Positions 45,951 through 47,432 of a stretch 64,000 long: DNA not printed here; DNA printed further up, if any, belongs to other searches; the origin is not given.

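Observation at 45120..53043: AraC-headed seven-gene locus combining a stand-alone PqqD/RRE-like protein, an ATP-grasp ligase, a PLP decarboxylase, a channel-peptidase fusion and envelope proteins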

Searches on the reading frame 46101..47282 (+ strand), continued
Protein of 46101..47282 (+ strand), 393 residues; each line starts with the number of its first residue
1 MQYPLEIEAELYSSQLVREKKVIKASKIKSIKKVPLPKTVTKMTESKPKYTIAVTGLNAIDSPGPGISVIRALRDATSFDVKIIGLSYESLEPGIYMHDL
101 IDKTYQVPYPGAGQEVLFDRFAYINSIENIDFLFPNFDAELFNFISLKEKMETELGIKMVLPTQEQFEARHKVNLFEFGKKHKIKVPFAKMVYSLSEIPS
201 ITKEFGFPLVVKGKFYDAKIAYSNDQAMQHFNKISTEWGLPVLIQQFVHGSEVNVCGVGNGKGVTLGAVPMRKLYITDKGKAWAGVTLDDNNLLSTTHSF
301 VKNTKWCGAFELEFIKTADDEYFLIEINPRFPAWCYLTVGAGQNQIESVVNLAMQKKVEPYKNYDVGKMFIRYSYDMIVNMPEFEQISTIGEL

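Call 60: search_protein_families(library=pfam, proteins=[L077:9019-9615:+, L074:8997-9599:+, L080:8960-9547:+, L078:8984-9595:+, L062:9051-9650:+, L034:8995-9597:+, L053:9037-9609:+, L048:2627-3220:+, L003:6373-6966:+, L012:9048-9626:+], max_evalue=0.1)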
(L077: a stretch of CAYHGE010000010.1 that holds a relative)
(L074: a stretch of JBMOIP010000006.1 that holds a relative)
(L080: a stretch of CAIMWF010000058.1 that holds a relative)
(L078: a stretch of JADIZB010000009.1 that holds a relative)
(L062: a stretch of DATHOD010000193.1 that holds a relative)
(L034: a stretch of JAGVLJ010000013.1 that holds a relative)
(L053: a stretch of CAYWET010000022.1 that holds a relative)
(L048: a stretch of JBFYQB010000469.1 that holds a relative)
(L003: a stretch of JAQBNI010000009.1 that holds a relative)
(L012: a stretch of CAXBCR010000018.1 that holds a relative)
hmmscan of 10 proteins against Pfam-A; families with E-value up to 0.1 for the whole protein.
L077:9019-9615:+ (199 aa): 4 families
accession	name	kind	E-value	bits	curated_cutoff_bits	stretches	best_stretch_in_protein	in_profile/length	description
PF12833.13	HTH_18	-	7e-13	49.1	33.6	1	105-182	1-78/80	Helix-turn-helix domain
PF00165.29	HTH_AraC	-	4.8e-09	36.6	26.6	1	148-182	8-41/42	Bacterial regulatory helix-turn-helix proteins, AraC family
PF21547.3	TTI1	-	0.045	14.1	27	0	133-166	4-38/90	TELO2-interacting protein 1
PF00403.32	HMA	-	0.076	13.9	24.8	1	11-42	1-33/62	Heavy-metal-associated domain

L074:8997-9599:+ (201 aa): 4 families
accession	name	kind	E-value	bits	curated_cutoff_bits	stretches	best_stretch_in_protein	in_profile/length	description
PF12833.13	HTH_18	-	7.6e-14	52.2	33.6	1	107-184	1-78/80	Helix-turn-helix domain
PF00165.29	HTH_AraC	-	2.4e-09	37.5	26.6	1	150-184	8-41/42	Bacterial regulatory helix-turn-helix proteins, AraC family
PF18449.8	Endotoxin_C2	-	0.0066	17.4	30.7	1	119-147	11-39/63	Pesticidal crystal protein Cry1Aa, domain IV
PF21547.3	TTI1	-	0.096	13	27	0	147-168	17-38/90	TELO2-interacting protein 1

L080:8960-9547:+ (196 aa): 6 families
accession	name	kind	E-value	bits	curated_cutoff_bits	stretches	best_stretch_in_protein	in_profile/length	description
PF12833.13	HTH_18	-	1.1e-14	54.9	33.6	1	105-182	1-78/80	Helix-turn-helix domain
PF00165.29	HTH_AraC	-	3e-10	40.4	26.6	1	148-182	8-41/42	Bacterial regulatory helix-turn-helix proteins, AraC family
PF00403.32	HMA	-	0.00031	21.5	24.8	1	11-69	1-62/62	Heavy-metal-associated domain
PF21547.3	TTI1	-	0.05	13.9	27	0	133-166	4-38/90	TELO2-interacting protein 1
PF09639.16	YjcQ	-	0.058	14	23.3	0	6-60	20-74/95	YjcQ protein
PF22626.3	LysX_preATP_grasp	-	0.084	13.5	27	0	25-64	14-53/84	LysX preATP-grasp domain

L078:8984-9595:+ (204 aa): 5 families
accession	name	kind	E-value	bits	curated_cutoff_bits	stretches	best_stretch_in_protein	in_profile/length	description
PF12833.13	HTH_18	-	2.6e-15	56.9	33.6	1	108-186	1-79/80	Helix-turn-helix domain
PF00165.29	HTH_AraC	-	1.5e-10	41.4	26.6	1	151-184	8-40/42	Bacterial regulatory helix-turn-helix proteins, AraC family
PF01381.28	HTH_3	-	0.033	14.7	23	0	110-137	17-44/55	Helix-turn-helix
PF21547.3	TTI1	-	0.041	14.2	27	0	148-169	17-38/90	TELO2-interacting protein 1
PF21840.1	DUF6899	-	0.075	14.1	27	0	81-132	12-65/85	Domain of unknown function (DUF6899)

L062:9051-9650:+ (200 aa): 2 families
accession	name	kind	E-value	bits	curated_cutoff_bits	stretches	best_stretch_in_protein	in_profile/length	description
PF12833.13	HTH_18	-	8.2e-13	48.9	33.6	1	118-185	11-78/80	Helix-turn-helix domain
PF00165.29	HTH_AraC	-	1.8e-08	34.7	26.6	1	151-184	8-40/42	Bacterial regulatory helix-turn-helix proteins, AraC family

L034:8995-9597:+ (201 aa): 5 families
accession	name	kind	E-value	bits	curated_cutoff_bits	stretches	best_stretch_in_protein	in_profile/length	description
PF12833.13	HTH_18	-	4.4e-14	53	33.6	1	108-185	1-78/80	Helix-turn-helix domain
PF00165.29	HTH_AraC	-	1.2e-07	32.1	26.6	1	151-184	8-40/42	Bacterial regulatory helix-turn-helix proteins, AraC family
PF12009.13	Telomerase_RBD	-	0.058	14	25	0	118-183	9-74/133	Telomerase ribonucleoprotein complex - RNA binding domain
PF00403.32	HMA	-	0.066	14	24.8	0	13-64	2-55/62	Heavy-metal-associated domain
PF01381.28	HTH_3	-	0.077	13.5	23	0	107-139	14-46/55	Helix-turn-helix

L053:9037-9609:+ (191 aa): 3 families
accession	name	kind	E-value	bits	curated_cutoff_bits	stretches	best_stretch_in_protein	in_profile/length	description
PF12833.13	HTH_18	-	1.2e-18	67.6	33.6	1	100-178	1-79/80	Helix-turn-helix domain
PF00165.29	HTH_AraC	-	4.8e-11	42.9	26.6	1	142-176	7-40/42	Bacterial regulatory helix-turn-helix proteins, AraC family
PF11274.14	DUF3074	-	0.095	13.1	27.5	0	94-176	3-77/185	Protein of unknown function (DUF3074)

L048:2627-3220:+ (198 aa): 2 families
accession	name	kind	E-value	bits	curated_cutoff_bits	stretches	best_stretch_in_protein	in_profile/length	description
PF12833.13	HTH_18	-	4.5e-16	59.3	33.6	1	101-178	2-79/80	Helix-turn-helix domain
PF00165.29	HTH_AraC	-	4e-10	40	26.6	1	142-176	7-40/42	Bacterial regulatory helix-turn-helix proteins, AraC family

L003:6373-6966:+ (198 aa): 3 families
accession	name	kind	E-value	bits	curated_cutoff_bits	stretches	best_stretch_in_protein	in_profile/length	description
PF12833.13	HTH_18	-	7.6e-15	55.4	33.6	1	108-185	2-79/80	Helix-turn-helix domain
PF00165.29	HTH_AraC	-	5.6e-10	39.5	26.6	1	150-183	8-40/42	Bacterial regulatory helix-turn-helix proteins, AraC family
PF12813.12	XPG_I_2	-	0.0082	16.1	24.2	0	132-190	62-120/240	XPG domain containing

L012:9048-9626:+ (193 aa): 3 families
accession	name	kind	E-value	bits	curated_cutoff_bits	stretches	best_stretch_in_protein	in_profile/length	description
PF12833.13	HTH_18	-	2.4e-15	57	33.6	1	103-180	2-79/80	Helix-turn-helix domain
PF00165.29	HTH_AraC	-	3.4e-06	27.5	26.6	1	146-176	9-38/42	Bacterial regulatory helix-turn-helix proteins, AraC family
PF00403.32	HMA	-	0.076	13.8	24.8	0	6-64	1-61/62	Heavy-metal-associated domain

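Call 69: search_protein_representatives(protein=window:46227-47279:+)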
Query: 351 residues. Proteins with E-value up to 0.001 (for the whole library): 1869; up to 1e-10: 669; up to 1e-30: 203. The best 150 are listed.
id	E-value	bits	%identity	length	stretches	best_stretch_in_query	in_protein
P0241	1.2e-106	373.1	48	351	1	4-351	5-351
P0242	7.0e-102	357.5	50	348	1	8-347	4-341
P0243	9.3e-99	347.2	45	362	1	7-351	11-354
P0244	1.1e-96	340.4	58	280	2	202-351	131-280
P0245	5.5e-95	334.8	32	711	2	10-334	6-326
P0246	5.8e-93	328.2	54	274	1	82-351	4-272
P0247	9.2e-93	327.5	43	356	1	11-346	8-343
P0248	1.5e-91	323.5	45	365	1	9-350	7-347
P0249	2.7e-90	319.4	46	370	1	7-340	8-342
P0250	5.2e-88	311.9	44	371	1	7-350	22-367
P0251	5.4e-88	311.8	45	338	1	9-350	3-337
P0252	7.7e-87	308.0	43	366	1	8-349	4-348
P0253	2.8e-84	299.6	31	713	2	4-299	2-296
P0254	3.0e-83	296.2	43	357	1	7-351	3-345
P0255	3.3e-83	296.1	29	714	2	8-346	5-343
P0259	2.7e-82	293.1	41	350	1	8-351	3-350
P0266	5.5e-77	275.6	38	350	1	10-351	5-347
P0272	3.1e-74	266.6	36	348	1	5-345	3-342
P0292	4.0e-66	239.9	31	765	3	41-313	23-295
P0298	4.9e-65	236.3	35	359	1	2-351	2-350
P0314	4.5e-59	216.7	34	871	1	8-350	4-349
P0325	2.1e-53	198.1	33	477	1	9-342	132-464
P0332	1.1e-50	189.2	30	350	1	7-346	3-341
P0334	5.2e-50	186.9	31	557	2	6-305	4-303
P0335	6.1e-50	186.7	30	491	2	9-349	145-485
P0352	2.3e-47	178.2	30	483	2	7-336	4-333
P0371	1.8e-44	168.7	31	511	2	9-312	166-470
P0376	1.1e-43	166.1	28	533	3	112-346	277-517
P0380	7.8e-43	163.3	33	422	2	59-337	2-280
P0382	2.8e-42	161.5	31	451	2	7-343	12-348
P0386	9.7e-42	159.7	28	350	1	7-346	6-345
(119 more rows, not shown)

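Call 70: find_encoding_contigs(protein=P0245, flank=8000, max_places=3)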
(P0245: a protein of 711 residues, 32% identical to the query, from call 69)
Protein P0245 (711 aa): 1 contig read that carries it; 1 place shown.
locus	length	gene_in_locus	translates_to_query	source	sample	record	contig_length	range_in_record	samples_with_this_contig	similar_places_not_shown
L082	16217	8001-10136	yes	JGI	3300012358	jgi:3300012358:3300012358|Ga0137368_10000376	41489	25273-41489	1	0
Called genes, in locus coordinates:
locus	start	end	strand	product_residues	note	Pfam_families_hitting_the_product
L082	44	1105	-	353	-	PF13593:SBF_like (weak), PF01758:SBF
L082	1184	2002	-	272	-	PF01135:PCMT (weak), PF05175:MTS (weak), PF01209:Ubie_methyltran, PF13489:Methyltransf_23, PF13847:Methyltransf_31, PF08241:Methyltransf_11, PF08242:Methyltransf_12, PF13649:Methyltransf_25, +2 more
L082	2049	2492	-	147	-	PF00903:Glyoxalase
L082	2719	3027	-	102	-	PF12802:MarR_2 (weak), PF12840:HTH_20, PF01022:HTH_5, PF01978:TrmB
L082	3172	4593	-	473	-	PF00072:Response_reg, PF00158:Sigma54_activat, PF14532:Sigma54_activ_2, PF25601:AAA_lid_14, PF02954:HTH_8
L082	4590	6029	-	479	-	PF00512:HisKA, PF02518:HATPase_c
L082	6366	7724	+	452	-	-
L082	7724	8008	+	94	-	PF05402:PqqD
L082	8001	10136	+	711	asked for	PF15632:ATPgrasp_Ter, PF02655:ATP-grasp_3 (weak), PF15632:ATPgrasp_Ter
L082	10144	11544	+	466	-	PF00278:Orn_DAP_Arg_deC, PF02784:Orn_Arg_deC_N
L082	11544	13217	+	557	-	PF03253:UT, PF02146:SIR2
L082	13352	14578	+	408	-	PF01408:GFO_IDH_MocA, PF02894:GFO_IDH_MocA_C, PF22725:GFO_IDH_MocA_C3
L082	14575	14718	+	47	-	-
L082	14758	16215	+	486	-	?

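Call 71: find_encoding_contigs(protein=P0247, flank=8000, max_places=3)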
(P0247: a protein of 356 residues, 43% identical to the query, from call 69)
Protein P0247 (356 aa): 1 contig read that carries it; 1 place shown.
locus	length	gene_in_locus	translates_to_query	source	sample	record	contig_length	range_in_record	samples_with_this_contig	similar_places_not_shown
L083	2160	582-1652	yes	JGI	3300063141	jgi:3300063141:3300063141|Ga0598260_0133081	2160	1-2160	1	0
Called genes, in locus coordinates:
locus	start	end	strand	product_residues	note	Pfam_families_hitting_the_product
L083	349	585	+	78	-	PF05402:PqqD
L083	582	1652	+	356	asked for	PF15632:ATPgrasp_Ter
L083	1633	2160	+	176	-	?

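Call 72: find_encoding_contigs(protein=P0255, flank=8000, max_places=3)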
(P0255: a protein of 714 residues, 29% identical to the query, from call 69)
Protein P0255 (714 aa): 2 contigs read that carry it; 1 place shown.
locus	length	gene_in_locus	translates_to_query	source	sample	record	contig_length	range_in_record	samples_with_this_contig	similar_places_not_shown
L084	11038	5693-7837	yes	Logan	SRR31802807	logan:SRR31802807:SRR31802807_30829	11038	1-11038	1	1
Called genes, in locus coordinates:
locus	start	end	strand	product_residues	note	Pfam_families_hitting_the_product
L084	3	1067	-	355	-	?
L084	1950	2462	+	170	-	PF13302:Acetyltransf_3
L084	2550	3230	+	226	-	PF25062:ARM_TT21_N (weak), PF00515:TPR_1 (faint), PF07719:TPR_2 (faint), PF13428:TPR_14 (faint), PF13181:TPR_8 (faint), PF13432:TPR_16 (faint), PF13424:TPR_12 (faint), PF14559:TPR_19 (weak)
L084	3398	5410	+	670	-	PF00515:TPR_1 (faint), PF07719:TPR_2 (faint), PF09976:TPR_21 (faint), PF13174:TPR_6 (faint), PF13176:TPR_7 (faint), PF13181:TPR_8 (faint), PF13371:TPR_9 (faint), PF13432:TPR_16 (weak), +6 more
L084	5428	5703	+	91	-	PF05402:PqqD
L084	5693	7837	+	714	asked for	PF02655:ATP-grasp_3 (faint), PF02786:CPSase_L_D2 (faint), PF15632:ATPgrasp_Ter (weak)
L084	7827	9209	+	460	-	PF02784:Orn_Arg_deC_N, PF00278:Orn_DAP_Arg_deC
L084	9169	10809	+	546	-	PF03253:UT, PF02146:SIR2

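Call 73: find_encoding_contigs(protein=P0266, flank=8000, max_places=3)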
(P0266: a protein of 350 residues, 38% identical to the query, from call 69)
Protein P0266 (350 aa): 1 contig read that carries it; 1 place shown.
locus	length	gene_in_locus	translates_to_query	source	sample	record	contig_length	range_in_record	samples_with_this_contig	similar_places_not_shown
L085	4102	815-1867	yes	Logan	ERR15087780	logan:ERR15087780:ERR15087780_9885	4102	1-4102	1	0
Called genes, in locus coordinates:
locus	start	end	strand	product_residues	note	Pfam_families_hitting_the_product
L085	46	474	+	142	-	-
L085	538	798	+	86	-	PF05402:PqqD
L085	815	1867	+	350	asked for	PF02655:ATP-grasp_3 (weak), PF15632:ATPgrasp_Ter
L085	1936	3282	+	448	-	PF00278:Orn_DAP_Arg_deC, PF02784:Orn_Arg_deC_N, PF01168:Ala_racemase_N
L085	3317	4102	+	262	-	?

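Call 74: find_encoding_contigs(protein=P0298, flank=8000, max_places=3)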
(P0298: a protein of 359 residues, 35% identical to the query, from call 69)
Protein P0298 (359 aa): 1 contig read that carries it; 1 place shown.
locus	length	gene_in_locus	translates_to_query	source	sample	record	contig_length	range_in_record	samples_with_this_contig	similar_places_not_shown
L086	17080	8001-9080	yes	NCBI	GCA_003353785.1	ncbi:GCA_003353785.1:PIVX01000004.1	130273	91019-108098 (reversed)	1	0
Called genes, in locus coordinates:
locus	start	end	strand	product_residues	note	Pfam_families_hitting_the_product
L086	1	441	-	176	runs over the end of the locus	PF08877:MepB-like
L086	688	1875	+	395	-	PF00155:Aminotran_1_2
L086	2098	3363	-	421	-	PF03631:Virul_fac_BrkB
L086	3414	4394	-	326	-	PF02322:Cyt_bd_oxida_II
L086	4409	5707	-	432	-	PF01654:Cyt_bd_oxida_I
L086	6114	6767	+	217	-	PF13505:OMP_b-brl, PF01617:Surface_Ag_2, PF01389:OmpA_membrane (weak), PF02462:Opacity (weak)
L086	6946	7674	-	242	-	-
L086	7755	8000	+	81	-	PF05402:PqqD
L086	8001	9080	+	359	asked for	PF02655:ATP-grasp_3 (weak), PF15632:ATPgrasp_Ter (weak)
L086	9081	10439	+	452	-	PF02784:Orn_Arg_deC_N, PF01168:Ala_racemase_N (weak), PF00278:Orn_DAP_Arg_deC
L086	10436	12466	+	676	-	PF03253:UT, PF01551:Peptidase_M23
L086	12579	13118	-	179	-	-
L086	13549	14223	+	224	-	PF13505:OMP_b-brl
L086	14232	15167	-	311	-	PF04960:Glutaminase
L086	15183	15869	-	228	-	PF00308:Bac_DnaA, PF01637:ATPase_2 (faint), PF00004:AAA (weak), PF22688:Hda_lid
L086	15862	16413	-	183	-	PF01066:CDP-OH_P_transf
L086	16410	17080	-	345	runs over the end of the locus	PF09839:DUF2066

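Call 75: list_cluster_members(proteins=[P0298, P0245, P0255, P0241, P0243, P0259, P0272, P0314, P0332, P0386])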
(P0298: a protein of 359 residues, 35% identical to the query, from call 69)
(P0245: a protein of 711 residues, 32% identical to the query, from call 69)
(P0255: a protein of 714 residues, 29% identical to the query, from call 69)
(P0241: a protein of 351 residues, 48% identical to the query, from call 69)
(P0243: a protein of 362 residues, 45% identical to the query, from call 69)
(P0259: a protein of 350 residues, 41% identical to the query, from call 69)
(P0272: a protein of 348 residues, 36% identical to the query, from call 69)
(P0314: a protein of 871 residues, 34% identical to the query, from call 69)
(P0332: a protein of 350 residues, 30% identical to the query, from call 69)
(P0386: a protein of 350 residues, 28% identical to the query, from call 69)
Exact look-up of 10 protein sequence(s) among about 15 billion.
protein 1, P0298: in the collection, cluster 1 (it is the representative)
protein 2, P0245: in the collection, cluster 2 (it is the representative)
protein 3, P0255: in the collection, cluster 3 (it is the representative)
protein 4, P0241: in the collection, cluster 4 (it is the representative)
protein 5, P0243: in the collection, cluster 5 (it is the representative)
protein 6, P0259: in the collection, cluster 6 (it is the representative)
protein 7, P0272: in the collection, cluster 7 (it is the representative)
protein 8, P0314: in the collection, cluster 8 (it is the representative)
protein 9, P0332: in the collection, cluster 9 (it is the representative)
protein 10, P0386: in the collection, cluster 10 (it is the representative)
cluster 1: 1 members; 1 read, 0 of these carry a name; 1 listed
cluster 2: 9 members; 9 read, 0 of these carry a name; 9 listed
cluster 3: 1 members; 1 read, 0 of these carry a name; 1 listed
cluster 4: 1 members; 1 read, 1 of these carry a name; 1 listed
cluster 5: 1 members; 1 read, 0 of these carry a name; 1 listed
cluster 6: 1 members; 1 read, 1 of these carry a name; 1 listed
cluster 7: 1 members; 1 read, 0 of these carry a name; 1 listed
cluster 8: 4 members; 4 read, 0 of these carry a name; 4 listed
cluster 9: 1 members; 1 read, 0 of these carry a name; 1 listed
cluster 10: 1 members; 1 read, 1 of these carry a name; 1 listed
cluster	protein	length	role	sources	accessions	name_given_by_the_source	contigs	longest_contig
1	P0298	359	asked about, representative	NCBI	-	-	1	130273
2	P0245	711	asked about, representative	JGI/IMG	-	-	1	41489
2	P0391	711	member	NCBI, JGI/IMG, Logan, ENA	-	-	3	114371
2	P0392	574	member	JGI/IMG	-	-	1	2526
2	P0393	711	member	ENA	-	-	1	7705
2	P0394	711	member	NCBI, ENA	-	-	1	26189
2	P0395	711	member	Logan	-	-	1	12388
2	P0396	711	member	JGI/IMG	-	-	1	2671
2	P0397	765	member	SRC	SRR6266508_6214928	-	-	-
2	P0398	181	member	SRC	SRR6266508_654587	-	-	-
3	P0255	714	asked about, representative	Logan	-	-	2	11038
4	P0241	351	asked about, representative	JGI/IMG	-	carbamoyl-phosphate synthase large subunit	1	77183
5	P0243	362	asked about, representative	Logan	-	-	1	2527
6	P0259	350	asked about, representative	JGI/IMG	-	carbamoyl-phosphate synthase large subunit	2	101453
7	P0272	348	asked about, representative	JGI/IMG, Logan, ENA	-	-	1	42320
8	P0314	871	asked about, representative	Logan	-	-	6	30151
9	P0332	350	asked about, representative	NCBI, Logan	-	-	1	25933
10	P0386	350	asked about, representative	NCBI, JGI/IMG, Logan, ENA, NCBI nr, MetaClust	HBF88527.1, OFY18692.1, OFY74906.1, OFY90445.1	MAG TPA: hypothetical protein DDX39_07790 [Bacteroidales bacterium] | MAG: hypothetical protein A2W98_14325 [Bacteroidetes bacterium GWF2_33_38] | status=active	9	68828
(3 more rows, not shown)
